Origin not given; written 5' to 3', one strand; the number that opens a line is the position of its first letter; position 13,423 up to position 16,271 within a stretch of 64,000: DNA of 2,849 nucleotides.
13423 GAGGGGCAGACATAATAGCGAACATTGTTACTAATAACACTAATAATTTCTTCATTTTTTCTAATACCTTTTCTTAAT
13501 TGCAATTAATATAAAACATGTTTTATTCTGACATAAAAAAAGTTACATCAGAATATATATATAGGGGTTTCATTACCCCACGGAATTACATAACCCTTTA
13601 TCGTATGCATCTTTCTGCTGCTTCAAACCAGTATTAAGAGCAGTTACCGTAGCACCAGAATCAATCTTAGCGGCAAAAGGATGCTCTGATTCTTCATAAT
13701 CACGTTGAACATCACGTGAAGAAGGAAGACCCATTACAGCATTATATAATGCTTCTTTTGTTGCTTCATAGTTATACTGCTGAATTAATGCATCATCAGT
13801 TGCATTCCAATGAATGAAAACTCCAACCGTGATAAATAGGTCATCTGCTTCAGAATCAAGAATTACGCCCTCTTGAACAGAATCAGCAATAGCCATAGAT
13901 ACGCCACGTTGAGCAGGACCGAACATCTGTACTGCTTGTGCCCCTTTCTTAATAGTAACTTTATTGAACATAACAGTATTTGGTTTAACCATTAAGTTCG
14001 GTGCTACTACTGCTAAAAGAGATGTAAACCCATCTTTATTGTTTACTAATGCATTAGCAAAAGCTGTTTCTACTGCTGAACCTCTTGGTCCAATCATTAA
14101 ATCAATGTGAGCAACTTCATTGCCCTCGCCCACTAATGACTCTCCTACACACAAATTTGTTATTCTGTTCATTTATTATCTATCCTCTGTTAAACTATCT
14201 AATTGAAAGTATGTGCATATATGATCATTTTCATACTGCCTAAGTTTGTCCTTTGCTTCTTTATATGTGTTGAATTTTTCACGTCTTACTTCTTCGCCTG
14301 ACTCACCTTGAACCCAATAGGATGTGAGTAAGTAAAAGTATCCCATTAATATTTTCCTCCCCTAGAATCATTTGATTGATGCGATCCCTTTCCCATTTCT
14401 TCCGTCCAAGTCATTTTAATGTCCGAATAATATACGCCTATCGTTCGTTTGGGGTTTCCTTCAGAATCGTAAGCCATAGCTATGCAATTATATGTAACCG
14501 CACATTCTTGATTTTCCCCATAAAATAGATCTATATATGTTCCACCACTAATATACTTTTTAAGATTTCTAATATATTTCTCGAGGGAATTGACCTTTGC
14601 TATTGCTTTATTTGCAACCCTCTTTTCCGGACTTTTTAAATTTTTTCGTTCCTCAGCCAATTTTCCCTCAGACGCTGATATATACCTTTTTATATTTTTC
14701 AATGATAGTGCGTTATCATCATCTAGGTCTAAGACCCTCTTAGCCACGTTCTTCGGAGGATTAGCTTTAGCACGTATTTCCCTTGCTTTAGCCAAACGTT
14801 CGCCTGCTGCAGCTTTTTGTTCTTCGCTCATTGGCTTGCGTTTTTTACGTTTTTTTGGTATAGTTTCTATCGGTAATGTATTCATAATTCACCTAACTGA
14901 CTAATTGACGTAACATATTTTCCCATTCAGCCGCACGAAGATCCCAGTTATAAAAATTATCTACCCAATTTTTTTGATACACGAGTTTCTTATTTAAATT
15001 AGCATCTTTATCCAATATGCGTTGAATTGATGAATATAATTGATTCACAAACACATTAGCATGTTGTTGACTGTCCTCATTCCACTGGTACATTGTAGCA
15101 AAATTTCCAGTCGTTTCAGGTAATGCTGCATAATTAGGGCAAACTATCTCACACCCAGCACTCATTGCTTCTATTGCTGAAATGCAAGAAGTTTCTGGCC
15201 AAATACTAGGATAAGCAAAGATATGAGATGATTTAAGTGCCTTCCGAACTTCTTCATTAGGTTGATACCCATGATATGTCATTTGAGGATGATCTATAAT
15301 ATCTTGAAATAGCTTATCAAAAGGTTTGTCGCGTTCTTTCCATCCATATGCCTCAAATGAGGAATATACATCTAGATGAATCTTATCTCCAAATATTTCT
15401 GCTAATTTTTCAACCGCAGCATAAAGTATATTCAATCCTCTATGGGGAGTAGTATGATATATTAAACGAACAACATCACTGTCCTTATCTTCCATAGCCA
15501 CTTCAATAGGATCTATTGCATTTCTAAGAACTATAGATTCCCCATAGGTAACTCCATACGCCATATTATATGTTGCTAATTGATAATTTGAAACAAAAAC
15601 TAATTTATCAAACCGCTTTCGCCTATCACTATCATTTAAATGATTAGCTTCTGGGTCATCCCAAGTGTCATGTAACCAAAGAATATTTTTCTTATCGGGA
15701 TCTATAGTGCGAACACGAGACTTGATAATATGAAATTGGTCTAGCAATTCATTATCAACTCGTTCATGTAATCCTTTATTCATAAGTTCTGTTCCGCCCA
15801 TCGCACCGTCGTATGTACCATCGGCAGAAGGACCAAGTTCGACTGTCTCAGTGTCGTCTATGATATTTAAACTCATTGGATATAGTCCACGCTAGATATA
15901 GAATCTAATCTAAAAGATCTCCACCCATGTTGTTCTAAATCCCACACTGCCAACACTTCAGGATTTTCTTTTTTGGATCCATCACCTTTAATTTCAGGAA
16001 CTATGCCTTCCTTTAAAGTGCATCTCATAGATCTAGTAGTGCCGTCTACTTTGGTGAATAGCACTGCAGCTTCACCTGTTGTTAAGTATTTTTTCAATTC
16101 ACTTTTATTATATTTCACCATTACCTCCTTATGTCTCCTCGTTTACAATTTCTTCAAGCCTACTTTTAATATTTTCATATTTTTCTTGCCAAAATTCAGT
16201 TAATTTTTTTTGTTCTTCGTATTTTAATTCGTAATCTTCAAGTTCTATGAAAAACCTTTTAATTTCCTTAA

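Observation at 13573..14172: Formaldehyde-activating enzyme (fae) as a phage auxiliary metabolic gene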

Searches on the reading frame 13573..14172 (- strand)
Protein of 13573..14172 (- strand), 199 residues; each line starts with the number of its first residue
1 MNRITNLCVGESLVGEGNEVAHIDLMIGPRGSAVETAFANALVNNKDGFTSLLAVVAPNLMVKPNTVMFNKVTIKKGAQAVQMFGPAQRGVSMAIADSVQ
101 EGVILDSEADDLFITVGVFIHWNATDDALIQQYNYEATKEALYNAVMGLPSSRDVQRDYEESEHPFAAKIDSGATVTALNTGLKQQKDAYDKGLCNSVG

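Call 3: search_protein_families(library=pfam, proteins=[window:13573-14172:-], max_evalue=0.01)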
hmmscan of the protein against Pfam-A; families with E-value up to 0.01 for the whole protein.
window:13573-14172:- (199 aa): 1 family
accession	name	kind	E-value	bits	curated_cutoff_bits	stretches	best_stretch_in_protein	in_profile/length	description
PF08714.17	Fae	-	2.2e-64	216.7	27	1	9-166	1-158/159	Formaldehyde-activating enzyme (Fae)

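Call 4: search_protein_families(library=ncbifam, proteins=[window:13573-14172:-], max_evalue=0.01)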
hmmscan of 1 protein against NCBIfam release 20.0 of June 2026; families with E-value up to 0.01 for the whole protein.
window:13573-14172:- (199 aa): 2 families
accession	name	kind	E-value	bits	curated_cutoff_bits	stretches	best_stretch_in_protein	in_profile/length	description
TIGR03126.1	one_C_fae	equivalog_domain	5.5e-69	231.4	118.05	1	8-166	2-160/160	formaldehyde-activating enzyme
NF009833.0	PRK13307.1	equivalog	3.4e-46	157.9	274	1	8-166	3-161/392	bifunctional 5,6,7,8-tetrahydromethanopterin hydro-lyase/3-hexulose-6-phosphate synthase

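Call 5: search_solved_structures(query=window:13573-14172:-, show_alignments=2)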
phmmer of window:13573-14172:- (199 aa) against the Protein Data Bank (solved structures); distinct sequences matched with E-value up to 0.001: 2.
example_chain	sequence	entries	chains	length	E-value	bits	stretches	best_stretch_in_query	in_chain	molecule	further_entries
1y5y_A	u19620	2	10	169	1.7e-68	233.3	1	3-169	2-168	Formaldehyde-activating enzyme fae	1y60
8ub7_B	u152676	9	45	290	2.7e-67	229.4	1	5-169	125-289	Avd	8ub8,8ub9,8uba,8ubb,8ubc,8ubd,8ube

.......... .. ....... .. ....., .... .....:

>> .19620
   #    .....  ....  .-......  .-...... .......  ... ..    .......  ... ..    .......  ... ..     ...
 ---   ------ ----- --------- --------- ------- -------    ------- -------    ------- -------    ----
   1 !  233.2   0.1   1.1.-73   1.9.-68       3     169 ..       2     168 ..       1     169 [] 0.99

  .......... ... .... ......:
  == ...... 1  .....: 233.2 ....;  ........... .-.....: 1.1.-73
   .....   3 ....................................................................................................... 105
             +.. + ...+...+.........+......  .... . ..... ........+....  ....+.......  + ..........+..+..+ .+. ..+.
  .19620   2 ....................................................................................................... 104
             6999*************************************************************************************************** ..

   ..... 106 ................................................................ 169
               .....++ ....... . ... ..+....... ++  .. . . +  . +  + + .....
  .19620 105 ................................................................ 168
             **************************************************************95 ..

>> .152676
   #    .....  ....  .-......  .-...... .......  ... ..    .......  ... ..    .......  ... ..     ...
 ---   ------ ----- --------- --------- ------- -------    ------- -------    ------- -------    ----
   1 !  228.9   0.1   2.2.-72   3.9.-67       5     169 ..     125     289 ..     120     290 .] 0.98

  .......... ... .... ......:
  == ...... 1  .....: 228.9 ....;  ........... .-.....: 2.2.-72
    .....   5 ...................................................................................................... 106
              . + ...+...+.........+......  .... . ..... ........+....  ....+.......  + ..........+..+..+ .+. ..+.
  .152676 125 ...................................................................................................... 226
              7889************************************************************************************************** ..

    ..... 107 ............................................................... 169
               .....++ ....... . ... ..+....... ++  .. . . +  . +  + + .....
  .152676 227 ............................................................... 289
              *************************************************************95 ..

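Call 6: search_dna_similar(query=window:13573-14172:-, collection=phages, mode=protein, max_rows=30)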
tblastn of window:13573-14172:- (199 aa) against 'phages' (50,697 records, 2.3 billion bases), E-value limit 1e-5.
No match.

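Call 16: find_homologous_proteins(query=window:13573-14172:-, max_evalue=1e-20)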
Query window:13573-14172:- (199 aa): 8000 proteins with E <= 1e-20 among 8000 candidates; the best 120 are listed.
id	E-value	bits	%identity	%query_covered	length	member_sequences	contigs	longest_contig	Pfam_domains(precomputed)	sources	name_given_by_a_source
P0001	4.0e-120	416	95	100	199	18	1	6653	PF08714.18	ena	-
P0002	2.2e-118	411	94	100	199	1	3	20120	PF08714.18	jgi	jgi:5,6,7,8-tetrahydromethanopterin hydro-lyase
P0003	6.4e-118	409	94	100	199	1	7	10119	PF08714.18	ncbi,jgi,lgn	jgi:5,6,7,8-tetrahydromethanopterin hydro-lyase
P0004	5.4e-112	390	91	100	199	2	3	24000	PF08714.18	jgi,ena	-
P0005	1.3e-110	385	89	100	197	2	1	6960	PF08714.18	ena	-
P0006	9.9e-110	382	89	100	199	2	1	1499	PF08714.18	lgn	-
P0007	1.4e-109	382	89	100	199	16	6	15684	PF08714.18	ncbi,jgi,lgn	jgi:5,6,7,8-tetrahydromethanopterin hydro-lyase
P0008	1.4e-102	359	83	100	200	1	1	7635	PF08714.18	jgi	jgi:5,6,7,8-tetrahydromethanopterin hydro-lyase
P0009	1.3e-99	349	83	100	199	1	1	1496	PF08714.18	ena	-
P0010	2.1e-99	349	81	100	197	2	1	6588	PF08714.18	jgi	jgi:5,6,7,8-tetrahydromethanopterin hydro-lyase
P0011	1.6e-98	346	82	100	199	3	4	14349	PF08714.18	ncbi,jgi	jgi:5,6,7,8-tetrahydromethanopterin hydro-lyase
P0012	4.7e-97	341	81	100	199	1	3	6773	PF08714.18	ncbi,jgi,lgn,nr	ncbi:MAG TPA: formaldehyde-activating enzyme [Candidatus Thioglobus sp.]|jgi:5,6,7,8-tetrahydrometha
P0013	2.7e-83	296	74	73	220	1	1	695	PF08714.18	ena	-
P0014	3.8e-75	270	76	84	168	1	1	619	PF08714.18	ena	-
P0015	5.3e-74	266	74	84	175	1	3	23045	PF08714.18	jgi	jgi:5,6,7,8-tetrahydromethanopterin hydro-lyase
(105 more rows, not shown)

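Call 17: find_related_loci(query=window:13573-14172:-, collection=viral_contigs, flank=10000)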
Query window:13573-14172:- (199 aa) in viral_contigs; peptide patterns used: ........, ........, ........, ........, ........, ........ (x = any residue, [..] = any of these).
13 stretches matched a pattern; 7 encode a relative of the query (tblastn E <= 1e-3); 7 distinct loci.
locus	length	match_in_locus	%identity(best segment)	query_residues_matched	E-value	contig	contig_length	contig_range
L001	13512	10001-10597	94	1-199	4e-129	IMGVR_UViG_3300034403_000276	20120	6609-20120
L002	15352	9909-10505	94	1-199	3e-128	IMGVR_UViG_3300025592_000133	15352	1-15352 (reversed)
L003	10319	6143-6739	94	1-199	3e-128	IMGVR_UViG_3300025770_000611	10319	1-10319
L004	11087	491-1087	92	1-199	2e-126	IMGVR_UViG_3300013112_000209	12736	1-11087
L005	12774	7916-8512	91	1-199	3e-122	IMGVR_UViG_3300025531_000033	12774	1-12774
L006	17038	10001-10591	86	1-199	3e-116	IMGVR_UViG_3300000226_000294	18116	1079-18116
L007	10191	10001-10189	100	1-63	3e-37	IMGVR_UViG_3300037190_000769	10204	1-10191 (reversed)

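Call 19: find_encoding_contigs(protein=window:13573-14172:-, flank=10000, max_places=6)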
Protein window:13573-14172:- (199 aa): 5 contigs read that carry it; 3 places shown.
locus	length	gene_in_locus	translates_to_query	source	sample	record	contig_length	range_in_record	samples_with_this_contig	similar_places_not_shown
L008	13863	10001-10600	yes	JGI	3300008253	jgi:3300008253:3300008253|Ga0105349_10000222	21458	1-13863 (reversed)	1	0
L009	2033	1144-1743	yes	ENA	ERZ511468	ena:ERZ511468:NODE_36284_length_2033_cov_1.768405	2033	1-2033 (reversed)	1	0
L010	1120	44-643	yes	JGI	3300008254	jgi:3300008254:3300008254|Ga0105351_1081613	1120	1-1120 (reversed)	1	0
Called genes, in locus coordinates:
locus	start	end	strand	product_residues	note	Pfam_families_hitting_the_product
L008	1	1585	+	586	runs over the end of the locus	PF00317:Ribonuc_red_lgN, PF02867:Ribonuc_red_lgC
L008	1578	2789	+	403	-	PF00462:Glutaredoxin, PF00268:Ribonuc_red_sm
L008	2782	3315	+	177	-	PF00383:dCMP_cyt_deam_1, PF14437:MafB19-deam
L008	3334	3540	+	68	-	-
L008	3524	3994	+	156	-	PF19835:SegE_GIY-YIG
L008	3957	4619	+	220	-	PF05711:TylF, PF13578:Methyltransf_24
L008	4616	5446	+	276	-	-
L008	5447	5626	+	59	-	PF04014:MazE_antitoxin (weak)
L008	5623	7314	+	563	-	PF05159:Capsule_synth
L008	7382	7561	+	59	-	-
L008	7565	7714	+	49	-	-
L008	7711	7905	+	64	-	-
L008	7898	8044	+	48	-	-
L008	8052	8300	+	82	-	PF10902:WYL_2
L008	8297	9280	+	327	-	PF00534:Glycos_transf_1, PF13692:Glyco_trans_1_4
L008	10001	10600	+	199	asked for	PF08714:Fae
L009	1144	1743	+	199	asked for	PF08714:Fae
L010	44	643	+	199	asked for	PF08714:Fae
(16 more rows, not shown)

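Call 29: find_related_loci(query=window:13573-14172:-, collection=genome_contigs, flank=6000)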
Query window:13573-14172:- (199 aa) in genome_contigs; peptide patterns used: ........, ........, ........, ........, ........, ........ (x = any residue, [..] = any of these).
600 stretches matched a pattern (row limit reached: there are more); 592 encode a relative of the query (tblastn E <= 1e-3); the best 80 are kept; 80 distinct loci.
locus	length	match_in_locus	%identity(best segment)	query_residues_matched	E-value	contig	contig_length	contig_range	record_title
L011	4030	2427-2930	74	1-168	1e-82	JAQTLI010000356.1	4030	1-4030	MAG: Methylobacter sp. isolate STA_13 NODE_61840_length_4030_cov_2.809121_Sandtown_A, whole genome shotgun sequence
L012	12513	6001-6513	75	1-171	1e-82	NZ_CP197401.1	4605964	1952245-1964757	Methylobacter sp. sgz302048 chromosome, complete genome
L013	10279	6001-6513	74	1-171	2e-82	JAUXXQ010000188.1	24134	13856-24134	MAG: Methylobacter sp. isolate C17_concoct.bin.6 C17_k141_60911, whole genome shotgun sequence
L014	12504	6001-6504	74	1-168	2e-82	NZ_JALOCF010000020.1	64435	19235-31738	MAG: Methylobacter sp. isolate SO_2017_LW4 bin 67 scaffold_1195_c1_LW137-91_2017, whole genome shotgun sequence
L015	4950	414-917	74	1-168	3e-82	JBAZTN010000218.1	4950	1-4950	MAG: Methylobacter sp. isolate SO_2017_GW1_203 NODE_65522_length_4950_cov_2.748289_OW334_2017, whole genome shotgun sequ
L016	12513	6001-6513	75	1-171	3e-82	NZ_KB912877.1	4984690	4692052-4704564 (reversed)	Methylobacter marinus A45 MetmaDRAFT_scaffold1.1, whole genome shotgun sequence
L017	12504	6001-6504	74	1-168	3e-82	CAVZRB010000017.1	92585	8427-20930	MAG: uncultured Gammaproteobacteria bacterium isolate MFD05674.bin.2.96 genome assembly, contig: contig_74617, whole gen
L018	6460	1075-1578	74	1-168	2e-82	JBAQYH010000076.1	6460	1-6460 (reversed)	MAG: Methylobacter sp. isolate MFD12011_ilm_asm_bin36 k127_102092, whole genome shotgun sequence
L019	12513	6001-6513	74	1-171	3e-82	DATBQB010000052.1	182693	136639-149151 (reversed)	MAG TPA_asm: Methylobacter sp. isolate SMAG_U4092 k141_425419, whole genome shotgun sequence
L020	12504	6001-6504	73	1-168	2e-81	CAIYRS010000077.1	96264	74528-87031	MAG: uncultured Methylococcaceae bacterium isolate KTt_bin-0593 genome assembly, contig: bin-0593:077/117, whole genome 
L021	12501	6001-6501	73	1-167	4e-81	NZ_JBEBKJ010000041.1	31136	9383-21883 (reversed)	MAG: Methyloglobulus sp. isolate TF_21 NODE_623_length_31136_cov_20.938009, whole genome shotgun sequence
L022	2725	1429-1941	73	1-171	1e-82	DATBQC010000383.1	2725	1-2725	MAG TPA_asm: Methylobacter sp. isolate SMAG_U4093 k141_1086234, whole genome shotgun sequence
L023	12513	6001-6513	73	1-171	4e-81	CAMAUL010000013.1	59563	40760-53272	MAG: Candidatus Methylobacter oryzae isolate LH-02apr19-193 genome assembly, contig: LH-02apr19-C772, whole genome shotg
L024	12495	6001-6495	74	4-168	3e-81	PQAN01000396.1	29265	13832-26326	MAG: Methylocystaceae bacterium isolate FeB_33 contig_31678, whole genome shotgun sequence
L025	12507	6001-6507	75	1-169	4e-81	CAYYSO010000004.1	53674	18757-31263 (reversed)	MAG TPA_asm: uncultured Methylomarinum sp. isolate SRP216583_co2_210 genome assembly, contig: NODE_276_length_53674_cov_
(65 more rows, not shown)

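Call 36: search_protein_families(library=pfam, proteins=[L006:7031-7831:+, L006:7881-8816:+, L006:3043-3723:+, L006:3728-4411:+, L006:4392-5075:+, L006:5044-5613:+, L006:5675-6118:+, L006:10913-11443:+, L006:12460-12969:+, L006:9718-10008:+], max_evalue=0.01)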
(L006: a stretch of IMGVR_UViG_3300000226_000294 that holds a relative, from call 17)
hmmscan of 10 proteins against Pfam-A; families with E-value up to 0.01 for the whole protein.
L006:7031-7831:+ (266 aa): 2 families
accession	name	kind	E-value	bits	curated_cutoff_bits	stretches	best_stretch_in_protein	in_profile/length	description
PF01764.32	Lipase_3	-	2.2e-23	83.1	22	1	78-197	2-137/140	Lipase (class 3)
PF12146.15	Hydrolase_4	-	0.00039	20.2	27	1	112-157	53-98/239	Serine aminopeptidase, S33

L006:7881-8816:+ (311 aa): 3 families
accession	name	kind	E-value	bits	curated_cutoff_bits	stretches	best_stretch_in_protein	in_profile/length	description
PF13793.12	Pribosyltran_N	-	2e-34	118.4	25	1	6-121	3-117/117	N-terminal domain of ribose phosphate pyrophosphokinase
PF14572.12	Pribosyl_synth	-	2.9e-22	80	27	1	203-309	74-182/184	Phosphoribosyl synthetase-associated domain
PF00156.33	Pribosyltran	-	1.5e-14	54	26.3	1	160-253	25-125/158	Phosphoribosyl transferase domain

L006:3043-3723:+ (226 aa): 13 families
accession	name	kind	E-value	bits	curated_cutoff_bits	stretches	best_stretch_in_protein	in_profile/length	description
PF02562.22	PhoH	-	3e-46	157.9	27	1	16-216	3-199/205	PhoH-like protein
PF13245.12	AAA_19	-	1.1e-08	35.7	25.1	2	130-174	85-129/134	AAA domain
PF00270.35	DEAD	-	3.1e-07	30.7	26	1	21-113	3-70/167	DEAD/DEAH box helicase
PF13604.12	AAA_30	-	6.1e-07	29.8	27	0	18-48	2-34/191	AAA domain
PF20720.3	nSTAND3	-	1.6e-05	25.1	27.2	1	23-59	8-44/155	Novel STAND NTPase 3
PF00580.27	UvrD-helicase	-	0.00011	22.5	23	1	19-70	2-51/271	UvrD/REP helicase N-terminal domain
PF04851.21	ResIII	-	0.00026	21.4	22.5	1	18-70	4-59/164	Type III restriction enzyme, res subunit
PF01443.25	Viral_helicase1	-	0.00028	21.2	21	0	135-209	59-132/228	Viral superfamily 1 RNA helicase core domain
PF01695.23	IstB_IS21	-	0.00075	19.5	24.1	1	28-57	88-117/238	IstB-like ATP binding protein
PF13401.12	AAA_22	-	0.0015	19.3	27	1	33-170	6-123/130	AAA domain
PF24883.2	NPHP3_N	-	0.0023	18.6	24.8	1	22-53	8-43/164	Nephrocystin 3, N-terminal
PF03796.21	DnaB_C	-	0.0036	17.1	27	0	25-174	12-140/255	DnaB-like helicase C terminal domain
PF13481.12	AAA_25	-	0.0072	16.4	27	0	35-59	36-60/195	AAA domain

L006:3728-4411:+ (227 aa): 1 family
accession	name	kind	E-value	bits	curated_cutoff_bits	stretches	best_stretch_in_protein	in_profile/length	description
PF12705.13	PDDEXK_1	-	7.9e-07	29.7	22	1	110-181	91-172/247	PD-(D/E)XK nuclease superfamily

L006:4392-5075:+ (227 aa): 1 family
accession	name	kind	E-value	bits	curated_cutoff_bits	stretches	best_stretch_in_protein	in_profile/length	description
PF08761.16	dUTPase_2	-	1.1e-18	68.5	22.9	1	6-176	3-162/162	dUTPase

L006:5044-5613:+ (189 aa): 1 family
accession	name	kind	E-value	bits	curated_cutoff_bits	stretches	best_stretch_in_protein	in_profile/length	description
PF00574.28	CLP_protease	-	2.2e-09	37.9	20.2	1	53-171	49-169/182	Clp protease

L006:5675-6118:+ (147 aa): 1 family
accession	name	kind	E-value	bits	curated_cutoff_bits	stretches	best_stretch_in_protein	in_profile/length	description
PF07486.17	Hydrolase_2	-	1.9e-19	70.6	27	1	40-146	1-100/100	Cell Wall Hydrolase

L006:10913-11443:+ (176 aa): 1 family
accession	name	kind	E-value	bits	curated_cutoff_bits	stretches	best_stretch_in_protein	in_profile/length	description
PF11753.13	DUF3310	-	1.5e-09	38.2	24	1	113-169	3-59/60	Protein of unknwon function (DUF3310)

L006:12460-12969:+ (169 aa): 0 families

L006:9718-10008:+ (96 aa): 1 family
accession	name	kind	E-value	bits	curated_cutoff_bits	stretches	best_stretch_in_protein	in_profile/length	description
PF25304.1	WH_eIF2D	-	0.0081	16.8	27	1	43-85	39-81/92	eIF2D winged helix domain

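Call 46: find_encoding_contigs(protein=P0012, flank=10000, max_places=4)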
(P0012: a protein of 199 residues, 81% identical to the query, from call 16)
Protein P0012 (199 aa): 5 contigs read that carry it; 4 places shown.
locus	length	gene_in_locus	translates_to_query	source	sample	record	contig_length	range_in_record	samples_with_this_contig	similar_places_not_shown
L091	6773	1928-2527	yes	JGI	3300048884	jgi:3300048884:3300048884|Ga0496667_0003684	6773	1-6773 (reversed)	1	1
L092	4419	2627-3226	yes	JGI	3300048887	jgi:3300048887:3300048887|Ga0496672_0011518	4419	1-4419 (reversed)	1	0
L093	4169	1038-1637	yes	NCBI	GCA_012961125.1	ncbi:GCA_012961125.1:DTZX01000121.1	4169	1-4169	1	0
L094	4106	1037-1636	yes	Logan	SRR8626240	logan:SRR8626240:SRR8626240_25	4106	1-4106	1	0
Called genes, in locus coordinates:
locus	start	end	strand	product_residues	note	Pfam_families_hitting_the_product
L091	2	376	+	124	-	?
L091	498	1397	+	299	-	PF13793:Pribosyltran_N, PF00156:Pribosyltran, PF14572:Pribosyl_synth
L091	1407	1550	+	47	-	-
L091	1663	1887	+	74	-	-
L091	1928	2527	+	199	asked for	PF08714:Fae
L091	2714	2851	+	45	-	-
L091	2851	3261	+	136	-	PF11753:DUF3310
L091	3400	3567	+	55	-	-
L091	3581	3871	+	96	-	PF11126:Phage_DsbA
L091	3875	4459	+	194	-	-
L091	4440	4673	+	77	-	PF04023:FeoA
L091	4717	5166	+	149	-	PF13539:Peptidase_M15_4 (weak)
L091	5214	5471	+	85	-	-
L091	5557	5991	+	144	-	-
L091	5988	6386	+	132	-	-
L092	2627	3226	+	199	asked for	PF08714:Fae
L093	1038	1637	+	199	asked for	PF08714:Fae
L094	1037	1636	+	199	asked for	PF08714:Fae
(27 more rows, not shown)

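Call 61: predict_structure(alignment_id=A1)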
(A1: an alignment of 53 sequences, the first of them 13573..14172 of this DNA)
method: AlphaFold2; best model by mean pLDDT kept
length: 199 residues; sequences in the alignment: 53
mean_pLDDT: 70.9   pTM: 0.68
mean pLDDT of the five models: 70.9, 68.4, 66.7, 65.3, 64.8
residues with pLDDT >= 90: 30; 70-90: 88; 50-70: 30; < 50: 51
segments of 3 or more residues with pLDDT < 50: 44-73, 164-177, 195-199
pLDDT, mean of each block of 10 residues (from residue 1): 84 87 86 74 48 46 39 61 84 90 88 81 88 94 89 74 49 45 60 49
secondary structure, 60 per line:
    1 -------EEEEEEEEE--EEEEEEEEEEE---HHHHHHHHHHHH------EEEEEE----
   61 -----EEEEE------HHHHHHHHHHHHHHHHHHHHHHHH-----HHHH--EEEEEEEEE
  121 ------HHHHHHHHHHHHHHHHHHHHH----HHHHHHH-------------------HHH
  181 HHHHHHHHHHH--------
elements in order: E8-16 E19-29 H33-44 E51-56 E66-70 H77-100 H106-109 E112-120 H127-147 H152-158 H178-191

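Call 67: find_related_loci(query=A1, collection=viral_contigs, flank=8000)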
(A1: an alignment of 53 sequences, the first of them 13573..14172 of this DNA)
Query A1 (199 aa) in viral_contigs; peptide patterns used: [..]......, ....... (x = any residue, [..] = any of these).
54 stretches matched a pattern; 7 encode a relative of the query (tblastn E <= 1e-3); 7 distinct loci.
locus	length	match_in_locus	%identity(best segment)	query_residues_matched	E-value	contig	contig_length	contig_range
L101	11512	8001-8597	94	1-199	4e-129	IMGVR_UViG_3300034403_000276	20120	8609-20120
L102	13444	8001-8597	94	1-199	2e-128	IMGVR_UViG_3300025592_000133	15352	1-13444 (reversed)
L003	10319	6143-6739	94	1-199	2e-128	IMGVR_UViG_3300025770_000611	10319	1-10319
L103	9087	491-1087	92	1-199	2e-126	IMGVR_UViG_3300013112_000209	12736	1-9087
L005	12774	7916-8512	91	1-199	2e-122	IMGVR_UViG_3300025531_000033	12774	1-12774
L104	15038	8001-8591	86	1-199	2e-116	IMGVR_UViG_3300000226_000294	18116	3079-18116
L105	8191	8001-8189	100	1-63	3e-37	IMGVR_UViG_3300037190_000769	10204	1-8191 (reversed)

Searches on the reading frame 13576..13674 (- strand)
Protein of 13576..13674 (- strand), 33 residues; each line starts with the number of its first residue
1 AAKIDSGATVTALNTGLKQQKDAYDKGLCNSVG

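Call 95: search_protein_representatives(protein=window:13576-13674:-)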
Query: 33 residues. Proteins with E-value up to 0.001 (for the whole library): 4; up to 1e-10: 2; up to 1e-30: 0. The best 4 are listed.
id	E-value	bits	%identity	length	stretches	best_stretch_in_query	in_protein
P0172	2.8e-24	95.0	-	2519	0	-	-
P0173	4.4e-11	55.8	94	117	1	1-33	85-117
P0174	5.4e-04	34.8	43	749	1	9-31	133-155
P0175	7.0e-04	34.4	55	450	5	4-19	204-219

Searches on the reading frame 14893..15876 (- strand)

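Call 3: search_protein_families(library=pfam, proteins=[window:14893-15876:-], max_evalue=0.01)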
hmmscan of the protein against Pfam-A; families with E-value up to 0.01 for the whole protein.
window:14893-15876:- (327 aa): 2 families
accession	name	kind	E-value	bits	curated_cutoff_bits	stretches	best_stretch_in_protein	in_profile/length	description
PF00534.26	Glycos_transf_1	-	1.6e-11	44.5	26.4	1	139-268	21-143/172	Glycosyl transferases group 1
PF13692.12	Glyco_trans_1_4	-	1.3e-08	35.6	27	1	144-257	13-118/142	Glycosyl transferases group 1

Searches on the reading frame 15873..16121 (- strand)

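Call 3: search_protein_families(library=pfam, proteins=[window:15873-16121:-], max_evalue=0.01)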
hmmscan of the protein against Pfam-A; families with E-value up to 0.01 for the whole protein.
window:15873-16121:- (82 aa): 1 family
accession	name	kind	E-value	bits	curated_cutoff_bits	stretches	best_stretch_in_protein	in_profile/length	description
PF10902.13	WYL_2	-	4.9e-16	59.2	26.7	1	8-75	3-73/74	WYL_2, Sm-like SH3 beta-barrel fold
